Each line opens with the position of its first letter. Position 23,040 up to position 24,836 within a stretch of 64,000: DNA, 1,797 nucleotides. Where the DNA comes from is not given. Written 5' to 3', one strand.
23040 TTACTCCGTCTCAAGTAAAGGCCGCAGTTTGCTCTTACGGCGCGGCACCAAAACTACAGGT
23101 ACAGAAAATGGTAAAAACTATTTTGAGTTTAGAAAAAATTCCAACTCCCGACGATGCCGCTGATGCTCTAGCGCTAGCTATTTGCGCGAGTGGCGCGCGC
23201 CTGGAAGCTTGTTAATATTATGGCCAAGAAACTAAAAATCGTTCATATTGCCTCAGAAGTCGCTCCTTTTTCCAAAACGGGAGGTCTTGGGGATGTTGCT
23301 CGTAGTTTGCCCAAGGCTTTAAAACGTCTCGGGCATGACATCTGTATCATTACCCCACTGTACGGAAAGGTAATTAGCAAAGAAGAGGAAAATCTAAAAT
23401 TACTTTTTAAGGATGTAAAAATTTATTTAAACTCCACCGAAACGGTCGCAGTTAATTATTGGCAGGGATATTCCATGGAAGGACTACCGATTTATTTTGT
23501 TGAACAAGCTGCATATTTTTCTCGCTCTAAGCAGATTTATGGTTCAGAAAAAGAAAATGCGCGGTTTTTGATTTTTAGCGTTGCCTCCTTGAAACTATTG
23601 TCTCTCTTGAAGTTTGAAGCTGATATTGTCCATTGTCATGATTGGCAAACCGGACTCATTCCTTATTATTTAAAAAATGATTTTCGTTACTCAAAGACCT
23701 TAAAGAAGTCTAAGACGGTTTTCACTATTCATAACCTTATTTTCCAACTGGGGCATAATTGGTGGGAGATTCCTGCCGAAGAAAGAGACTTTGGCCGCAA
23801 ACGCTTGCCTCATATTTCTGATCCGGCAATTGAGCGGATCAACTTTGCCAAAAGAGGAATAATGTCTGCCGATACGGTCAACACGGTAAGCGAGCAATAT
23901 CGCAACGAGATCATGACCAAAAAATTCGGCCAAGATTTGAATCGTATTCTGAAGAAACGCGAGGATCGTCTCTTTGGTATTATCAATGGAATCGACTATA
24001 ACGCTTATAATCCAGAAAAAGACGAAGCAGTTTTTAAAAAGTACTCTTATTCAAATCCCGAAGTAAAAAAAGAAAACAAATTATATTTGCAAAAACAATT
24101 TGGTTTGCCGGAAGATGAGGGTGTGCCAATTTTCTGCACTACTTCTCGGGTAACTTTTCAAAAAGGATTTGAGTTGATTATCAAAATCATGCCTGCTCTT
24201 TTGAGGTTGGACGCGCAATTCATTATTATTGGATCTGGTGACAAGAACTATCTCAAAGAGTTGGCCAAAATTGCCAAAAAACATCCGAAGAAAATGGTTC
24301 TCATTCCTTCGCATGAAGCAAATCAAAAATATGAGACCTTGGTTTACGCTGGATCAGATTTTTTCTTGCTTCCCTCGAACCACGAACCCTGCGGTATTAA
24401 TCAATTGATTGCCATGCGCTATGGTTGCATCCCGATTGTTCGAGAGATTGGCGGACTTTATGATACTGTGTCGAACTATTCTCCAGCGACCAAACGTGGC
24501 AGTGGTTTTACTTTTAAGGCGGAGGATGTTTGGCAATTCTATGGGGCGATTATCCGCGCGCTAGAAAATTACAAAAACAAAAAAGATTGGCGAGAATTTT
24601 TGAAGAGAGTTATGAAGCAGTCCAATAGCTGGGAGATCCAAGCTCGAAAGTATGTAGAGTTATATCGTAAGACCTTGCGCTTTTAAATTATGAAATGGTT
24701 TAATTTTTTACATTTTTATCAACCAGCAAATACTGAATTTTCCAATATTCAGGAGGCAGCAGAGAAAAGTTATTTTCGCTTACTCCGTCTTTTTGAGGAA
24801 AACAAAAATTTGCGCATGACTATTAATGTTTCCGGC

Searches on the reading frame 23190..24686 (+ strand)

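Call 29: search_protein_families(library=pfam, proteins=[window:23190-24686:+], max_evalue=0.00001)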
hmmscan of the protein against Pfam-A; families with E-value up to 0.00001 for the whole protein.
window:23190-24686:+ (498 aa): 5 families
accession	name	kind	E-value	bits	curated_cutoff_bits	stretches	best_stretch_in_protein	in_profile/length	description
PF08323.17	Glyco_transf_5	-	5.4e-66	223.2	22.7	1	16-255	1-238/239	Starch synthase catalytic domain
PF00534.26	Glycos_transf_1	-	2.9e-19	69.7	26.4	1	304-469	7-167/172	Glycosyl transferases group 1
PF13692.12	Glyco_trans_1_4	-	1.7e-13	51.4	27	1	313-460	2-142/142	Glycosyl transferases group 1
PF13439.12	Glyco_transf_4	-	3.1e-09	37.5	28.5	1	31-243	2-150/170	Glycosyltransferase Family 4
PF13579.12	Glyco_trans_4_4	-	2.7e-06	28.2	29.7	0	31-242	1-143/158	Glycosyl transferase 4-like domain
